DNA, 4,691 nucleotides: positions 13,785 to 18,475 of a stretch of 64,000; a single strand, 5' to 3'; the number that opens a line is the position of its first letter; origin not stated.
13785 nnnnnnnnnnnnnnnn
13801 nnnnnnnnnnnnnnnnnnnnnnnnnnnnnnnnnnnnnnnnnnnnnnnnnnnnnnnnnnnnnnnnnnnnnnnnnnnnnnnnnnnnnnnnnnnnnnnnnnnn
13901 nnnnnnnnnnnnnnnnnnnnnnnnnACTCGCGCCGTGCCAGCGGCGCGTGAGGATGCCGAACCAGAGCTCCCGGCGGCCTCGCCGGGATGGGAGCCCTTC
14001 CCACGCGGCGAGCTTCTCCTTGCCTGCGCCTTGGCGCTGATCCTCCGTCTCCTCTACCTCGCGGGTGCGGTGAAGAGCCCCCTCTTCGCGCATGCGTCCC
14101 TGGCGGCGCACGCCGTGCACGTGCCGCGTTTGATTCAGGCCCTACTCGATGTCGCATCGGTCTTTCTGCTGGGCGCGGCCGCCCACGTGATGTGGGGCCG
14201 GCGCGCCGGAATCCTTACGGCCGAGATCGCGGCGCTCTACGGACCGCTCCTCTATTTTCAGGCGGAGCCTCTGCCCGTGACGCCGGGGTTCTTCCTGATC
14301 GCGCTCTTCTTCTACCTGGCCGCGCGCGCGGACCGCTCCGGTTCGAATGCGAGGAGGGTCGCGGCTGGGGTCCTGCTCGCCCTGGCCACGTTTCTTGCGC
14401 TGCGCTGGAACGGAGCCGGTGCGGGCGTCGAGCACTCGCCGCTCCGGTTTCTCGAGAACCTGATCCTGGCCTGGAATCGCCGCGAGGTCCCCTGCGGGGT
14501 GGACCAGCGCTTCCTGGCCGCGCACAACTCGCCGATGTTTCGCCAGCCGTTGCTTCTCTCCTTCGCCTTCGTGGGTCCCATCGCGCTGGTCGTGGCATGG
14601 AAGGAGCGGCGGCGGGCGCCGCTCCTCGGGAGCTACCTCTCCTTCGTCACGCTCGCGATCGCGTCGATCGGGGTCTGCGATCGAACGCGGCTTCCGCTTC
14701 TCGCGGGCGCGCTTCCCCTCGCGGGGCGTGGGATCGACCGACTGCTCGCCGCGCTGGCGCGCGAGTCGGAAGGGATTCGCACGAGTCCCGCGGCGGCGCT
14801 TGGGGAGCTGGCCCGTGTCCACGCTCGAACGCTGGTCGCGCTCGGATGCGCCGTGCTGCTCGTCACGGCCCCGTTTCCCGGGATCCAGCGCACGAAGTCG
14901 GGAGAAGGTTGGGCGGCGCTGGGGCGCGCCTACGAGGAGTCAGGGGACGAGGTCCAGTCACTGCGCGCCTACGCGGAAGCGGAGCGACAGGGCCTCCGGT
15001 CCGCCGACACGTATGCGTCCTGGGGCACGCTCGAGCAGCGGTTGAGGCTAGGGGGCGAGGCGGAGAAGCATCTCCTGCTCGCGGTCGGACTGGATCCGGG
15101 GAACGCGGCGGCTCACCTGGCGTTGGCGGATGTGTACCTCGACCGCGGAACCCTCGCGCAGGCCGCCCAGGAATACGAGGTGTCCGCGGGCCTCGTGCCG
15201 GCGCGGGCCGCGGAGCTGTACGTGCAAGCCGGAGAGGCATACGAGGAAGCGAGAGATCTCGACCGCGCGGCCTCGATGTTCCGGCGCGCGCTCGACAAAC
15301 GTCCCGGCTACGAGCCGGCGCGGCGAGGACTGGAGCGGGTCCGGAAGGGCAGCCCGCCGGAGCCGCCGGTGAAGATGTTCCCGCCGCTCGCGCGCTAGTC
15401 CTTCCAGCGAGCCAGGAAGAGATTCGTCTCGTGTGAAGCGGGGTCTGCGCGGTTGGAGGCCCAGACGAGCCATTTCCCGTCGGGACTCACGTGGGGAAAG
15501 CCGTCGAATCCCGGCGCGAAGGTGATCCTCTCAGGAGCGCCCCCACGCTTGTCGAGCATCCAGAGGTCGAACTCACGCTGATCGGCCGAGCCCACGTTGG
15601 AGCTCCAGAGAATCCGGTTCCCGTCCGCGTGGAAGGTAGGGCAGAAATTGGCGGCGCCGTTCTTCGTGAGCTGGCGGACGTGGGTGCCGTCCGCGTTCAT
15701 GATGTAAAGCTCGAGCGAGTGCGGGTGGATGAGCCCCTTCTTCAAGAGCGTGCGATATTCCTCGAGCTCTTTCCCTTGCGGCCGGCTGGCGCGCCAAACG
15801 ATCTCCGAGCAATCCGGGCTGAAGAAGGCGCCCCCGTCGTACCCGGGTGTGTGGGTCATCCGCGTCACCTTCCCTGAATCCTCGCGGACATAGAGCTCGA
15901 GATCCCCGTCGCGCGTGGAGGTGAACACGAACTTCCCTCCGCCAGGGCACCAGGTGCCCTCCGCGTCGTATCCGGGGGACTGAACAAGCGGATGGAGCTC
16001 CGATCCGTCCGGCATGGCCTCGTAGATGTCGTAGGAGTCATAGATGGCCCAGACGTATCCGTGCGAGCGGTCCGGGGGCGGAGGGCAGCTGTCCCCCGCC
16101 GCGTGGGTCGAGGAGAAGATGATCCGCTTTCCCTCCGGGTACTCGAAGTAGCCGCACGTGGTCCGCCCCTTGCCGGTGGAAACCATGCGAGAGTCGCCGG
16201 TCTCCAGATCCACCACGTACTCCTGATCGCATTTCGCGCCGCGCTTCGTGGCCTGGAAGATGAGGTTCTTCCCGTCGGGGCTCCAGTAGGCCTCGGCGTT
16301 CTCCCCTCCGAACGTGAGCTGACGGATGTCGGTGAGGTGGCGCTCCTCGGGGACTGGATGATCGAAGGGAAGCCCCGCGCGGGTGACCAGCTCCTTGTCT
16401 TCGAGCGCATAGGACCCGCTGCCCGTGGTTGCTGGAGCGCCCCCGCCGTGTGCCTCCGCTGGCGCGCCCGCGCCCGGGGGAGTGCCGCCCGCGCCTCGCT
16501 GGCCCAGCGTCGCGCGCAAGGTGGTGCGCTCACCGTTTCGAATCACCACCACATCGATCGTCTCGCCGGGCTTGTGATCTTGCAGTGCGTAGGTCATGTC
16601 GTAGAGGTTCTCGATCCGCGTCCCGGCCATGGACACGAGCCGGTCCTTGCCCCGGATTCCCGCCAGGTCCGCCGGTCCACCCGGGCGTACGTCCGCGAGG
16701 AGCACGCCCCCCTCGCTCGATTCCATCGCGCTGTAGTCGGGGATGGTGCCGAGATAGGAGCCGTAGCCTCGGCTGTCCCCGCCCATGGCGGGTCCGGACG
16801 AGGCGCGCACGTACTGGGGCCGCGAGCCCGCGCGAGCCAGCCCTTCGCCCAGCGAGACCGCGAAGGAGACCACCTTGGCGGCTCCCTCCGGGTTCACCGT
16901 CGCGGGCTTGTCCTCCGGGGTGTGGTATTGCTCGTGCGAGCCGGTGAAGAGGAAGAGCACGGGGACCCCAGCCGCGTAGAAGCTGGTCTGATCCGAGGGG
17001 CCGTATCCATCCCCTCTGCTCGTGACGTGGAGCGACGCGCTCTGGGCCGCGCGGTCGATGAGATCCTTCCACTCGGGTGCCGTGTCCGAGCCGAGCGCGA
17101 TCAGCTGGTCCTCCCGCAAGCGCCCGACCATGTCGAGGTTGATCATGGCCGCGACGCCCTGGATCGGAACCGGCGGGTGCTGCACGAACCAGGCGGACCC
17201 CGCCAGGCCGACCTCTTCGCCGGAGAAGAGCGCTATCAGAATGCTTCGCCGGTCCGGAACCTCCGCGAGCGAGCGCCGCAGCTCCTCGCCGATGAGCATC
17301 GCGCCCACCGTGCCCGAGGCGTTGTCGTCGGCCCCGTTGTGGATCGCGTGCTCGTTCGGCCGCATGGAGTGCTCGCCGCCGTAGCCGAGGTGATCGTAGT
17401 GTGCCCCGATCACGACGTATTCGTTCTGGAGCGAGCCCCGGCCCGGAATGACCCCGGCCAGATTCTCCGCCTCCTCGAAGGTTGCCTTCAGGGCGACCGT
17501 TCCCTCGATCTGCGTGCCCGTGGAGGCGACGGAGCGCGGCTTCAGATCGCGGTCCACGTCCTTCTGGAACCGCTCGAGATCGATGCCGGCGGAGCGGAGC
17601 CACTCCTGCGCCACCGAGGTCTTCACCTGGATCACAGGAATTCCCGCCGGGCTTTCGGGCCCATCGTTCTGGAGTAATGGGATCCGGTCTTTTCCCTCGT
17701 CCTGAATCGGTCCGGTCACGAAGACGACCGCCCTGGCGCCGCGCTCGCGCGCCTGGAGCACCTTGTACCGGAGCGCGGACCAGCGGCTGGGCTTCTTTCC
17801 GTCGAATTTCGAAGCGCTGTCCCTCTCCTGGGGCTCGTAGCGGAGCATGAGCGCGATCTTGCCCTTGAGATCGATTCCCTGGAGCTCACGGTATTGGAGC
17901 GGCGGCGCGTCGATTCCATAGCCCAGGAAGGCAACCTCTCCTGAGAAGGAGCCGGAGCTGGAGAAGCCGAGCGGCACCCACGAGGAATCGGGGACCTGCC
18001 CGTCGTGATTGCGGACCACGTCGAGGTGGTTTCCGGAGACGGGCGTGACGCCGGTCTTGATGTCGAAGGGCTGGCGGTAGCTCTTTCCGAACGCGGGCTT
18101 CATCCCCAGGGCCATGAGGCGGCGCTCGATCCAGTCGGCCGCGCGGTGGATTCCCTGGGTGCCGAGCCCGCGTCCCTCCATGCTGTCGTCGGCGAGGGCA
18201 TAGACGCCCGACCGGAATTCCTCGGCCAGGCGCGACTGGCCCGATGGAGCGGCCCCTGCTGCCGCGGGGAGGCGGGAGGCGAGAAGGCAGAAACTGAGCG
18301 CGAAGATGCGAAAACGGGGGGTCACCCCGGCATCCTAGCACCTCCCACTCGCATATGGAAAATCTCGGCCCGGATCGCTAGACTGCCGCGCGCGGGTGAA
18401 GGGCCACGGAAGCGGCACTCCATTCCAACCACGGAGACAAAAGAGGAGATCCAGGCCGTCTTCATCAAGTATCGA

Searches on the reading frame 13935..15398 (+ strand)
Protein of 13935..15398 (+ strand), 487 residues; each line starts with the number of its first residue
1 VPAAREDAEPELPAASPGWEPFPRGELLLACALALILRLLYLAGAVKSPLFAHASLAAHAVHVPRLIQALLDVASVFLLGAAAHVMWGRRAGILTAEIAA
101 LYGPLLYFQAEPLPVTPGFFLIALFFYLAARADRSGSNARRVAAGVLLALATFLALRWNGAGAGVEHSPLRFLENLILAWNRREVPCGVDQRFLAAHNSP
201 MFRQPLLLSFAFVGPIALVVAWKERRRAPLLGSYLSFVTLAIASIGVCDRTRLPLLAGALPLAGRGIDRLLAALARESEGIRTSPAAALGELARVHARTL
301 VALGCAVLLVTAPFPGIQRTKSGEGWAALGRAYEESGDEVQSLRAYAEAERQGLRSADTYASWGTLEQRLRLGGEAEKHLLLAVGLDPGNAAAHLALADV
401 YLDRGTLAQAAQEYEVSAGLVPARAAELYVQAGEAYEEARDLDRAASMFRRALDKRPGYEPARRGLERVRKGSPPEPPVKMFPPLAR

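Call 7: search_protein_families(library=pfam, proteins=[window:13935-15398:+], max_evalue=0.01)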
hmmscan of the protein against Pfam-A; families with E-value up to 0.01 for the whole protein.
window:13935-15398:+ (487 aa): 6 families
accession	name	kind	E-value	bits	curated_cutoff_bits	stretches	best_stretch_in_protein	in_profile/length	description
PF13428.12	TPR_14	-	1.7e-06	28.5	23.5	1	427-466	2-41/44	Tetratricopeptide repeat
PF07719.23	TPR_2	-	2e-06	27.9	27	0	426-458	1-33/34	Tetratricopeptide repeat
PF14559.12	TPR_19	-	3.2e-06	27.8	25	0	376-415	10-49/68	Tetratricopeptide repeat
PF13181.12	TPR_8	-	6.5e-06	26.3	25.7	0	426-454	1-29/34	Tetratricopeptide repeat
PF13431.12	TPR_17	-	0.00058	20.4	24.4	0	386-410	8-32/34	Tetratricopeptide repeat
PF13432.12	TPR_16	-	0.0013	19.6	32.7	1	367-422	7-62/65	Tetratricopeptide repeat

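Call 8: search_protein_families(library=ncbifam, proteins=[window:13935-15398:+], max_evalue=0.001)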
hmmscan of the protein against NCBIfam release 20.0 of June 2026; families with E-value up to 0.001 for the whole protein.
window:13935-15398:+ (487 aa): 3 families
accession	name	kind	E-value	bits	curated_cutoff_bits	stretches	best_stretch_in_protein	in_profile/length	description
TIGR02917.1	PEP_TPR_lipo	equivalog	1.6e-07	29.6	312.2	1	328-466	368-505/899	XrtA/PEP-CTERM system TPR-repeat protein PrsT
TIGR02521.1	type_IV_pilW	equivalog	1.7e-06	27.8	154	0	375-424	49-98/234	type IV pilus biogenesis/stability protein PilW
TIGR03939.1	PGA_TPR_OMP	equivalog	0.0003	19.1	366.65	1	375-462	413-499/800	poly-beta-1,6 N-acetyl-D-glucosamine export porin PgaA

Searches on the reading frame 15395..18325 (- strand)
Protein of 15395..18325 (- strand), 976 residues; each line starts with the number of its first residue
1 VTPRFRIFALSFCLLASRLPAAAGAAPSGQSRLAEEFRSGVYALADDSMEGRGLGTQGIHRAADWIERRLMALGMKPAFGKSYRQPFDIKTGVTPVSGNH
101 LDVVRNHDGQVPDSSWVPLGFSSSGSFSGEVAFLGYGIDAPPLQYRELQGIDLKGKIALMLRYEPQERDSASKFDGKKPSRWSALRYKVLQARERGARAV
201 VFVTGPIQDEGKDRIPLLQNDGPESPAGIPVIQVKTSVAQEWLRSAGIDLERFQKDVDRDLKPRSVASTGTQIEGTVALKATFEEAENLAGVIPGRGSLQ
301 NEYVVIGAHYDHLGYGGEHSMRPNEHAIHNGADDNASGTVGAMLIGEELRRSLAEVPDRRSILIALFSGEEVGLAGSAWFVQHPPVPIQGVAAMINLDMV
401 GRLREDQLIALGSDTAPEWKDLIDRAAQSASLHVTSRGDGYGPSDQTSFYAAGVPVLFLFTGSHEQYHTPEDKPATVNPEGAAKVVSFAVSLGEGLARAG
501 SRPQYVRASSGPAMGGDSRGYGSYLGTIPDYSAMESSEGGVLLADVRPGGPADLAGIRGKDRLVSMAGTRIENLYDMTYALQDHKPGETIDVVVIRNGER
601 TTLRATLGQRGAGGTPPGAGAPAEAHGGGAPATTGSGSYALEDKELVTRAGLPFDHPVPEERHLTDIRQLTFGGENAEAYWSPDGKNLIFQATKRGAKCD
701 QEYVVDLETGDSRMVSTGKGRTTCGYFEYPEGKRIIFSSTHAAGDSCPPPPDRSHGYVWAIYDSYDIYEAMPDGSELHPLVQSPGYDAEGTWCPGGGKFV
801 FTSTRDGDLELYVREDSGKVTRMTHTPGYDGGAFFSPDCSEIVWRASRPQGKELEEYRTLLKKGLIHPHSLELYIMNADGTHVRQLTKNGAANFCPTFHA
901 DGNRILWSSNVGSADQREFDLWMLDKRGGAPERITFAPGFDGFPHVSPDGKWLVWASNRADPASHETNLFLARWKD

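Call 7: search_protein_families(library=pfam, proteins=[window:15395-18325:-], max_evalue=0.01)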
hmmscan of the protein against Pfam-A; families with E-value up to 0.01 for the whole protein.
window:15395-18325:- (976 aa): 8 families
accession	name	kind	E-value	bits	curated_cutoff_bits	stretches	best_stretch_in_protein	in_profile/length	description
PF04389.22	Peptidase_M28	-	7.6e-37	127.4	21.3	1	288-486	1-186/193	Peptidase family M28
PF07676.18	PD40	-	3.4e-35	119.7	20.9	4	932-964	2-31/38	WD40-like Beta Propeller Repeat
PF13180.12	PDZ_2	-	5.9e-11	42.9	27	1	534-606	7-79/80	PDZ domain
PF02225.27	PA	-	7.1e-05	23.3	23.9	1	145-241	23-94/95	PA domain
PF00930.27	DPPIV_N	-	9.5e-05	21.7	22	0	678-734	188-241/354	Dipeptidyl peptidase IV (DPP IV) N-terminal region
PF00595.29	PDZ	-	0.00027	21.7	23.2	1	538-594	24-80/81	PDZ domain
PF17820.7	PDZ_6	-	0.00031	20.8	27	1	545-596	4-54/54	PDZ domain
PF01546.33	Peptidase_M20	-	0.00075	19.9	24.6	1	306-471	2-185/206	Peptidase family M20/M25/M40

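Call 8: search_protein_families(library=ncbifam, proteins=[window:15395-18325:-], max_evalue=0.001)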
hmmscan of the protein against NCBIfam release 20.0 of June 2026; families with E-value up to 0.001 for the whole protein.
window:15395-18325:- (976 aa): 14 families
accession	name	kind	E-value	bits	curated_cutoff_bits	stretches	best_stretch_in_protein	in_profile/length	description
TIGR02800.1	propeller_TolB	equivalog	1.4e-31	109.9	343.15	3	871-960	259-344/418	Tol-Pal system beta propeller repeat protein TolB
NF053518.1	DipepPtdsDpp5Prph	equivalog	1.1e-11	43.9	900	0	768-858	45-136/655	dipeptidyl-peptidase Dpp5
TIGR02037.1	degP_htrA_DO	subfamily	1.8e-10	40.3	416.2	1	537-610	257-330/434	Do family serine endopeptidase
TIGR02038.1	protease_degS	equivalog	5.1e-08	32.4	422.95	1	538-608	277-347/351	outer membrane-stress sensor serine endopeptidase DegS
NF047968.1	SerProtHtrA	equivalog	5.9e-08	32.4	470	1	536-606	286-356/357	serine protease HtrA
NF045908.1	AminopepLapALeg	equivalog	5.9e-08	31.9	600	1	300-480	203-377/396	aminopeptidase LapA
NF003124.0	PRK04043.1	equivalog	4.5e-07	29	428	1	765-912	257-389/419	Tol-Pal system protein TolB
NF002183.0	PRK01029.1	equivalog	6.7e-07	28.7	405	0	873-961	307-393/429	Tol-Pal system protein TolB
NF041199.1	trx7_PDZ_seleno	equivalog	9.1e-07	28.1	300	1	541-607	205-272/390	Trx7/PDZ domain-containing (seleno)protein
NF008147.1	PRK10898.1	equivalog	1.2e-06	27.9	408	1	539-607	279-347/352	outer membrane-stress sensor serine endopeptidase DegS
NF041521.1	HhoA_HhoB_HtrA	equivalog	2e-05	24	450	1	537-606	261-330/335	HhoA/HhoB/HtrA family serine endopeptidase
NF040960.1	MamE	equivalog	4.2e-05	22.3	800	1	537-613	465-539/659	magnetosome formation protease MamE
NF050055.1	SerProtHtrAMycob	equivalog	0.00014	20.9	800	1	537-606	428-497/502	serine protease HtrA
NF007526.1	PRK10139.1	equivalog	0.00046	19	756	1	539-611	291-363/456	serine endoprotease DegQ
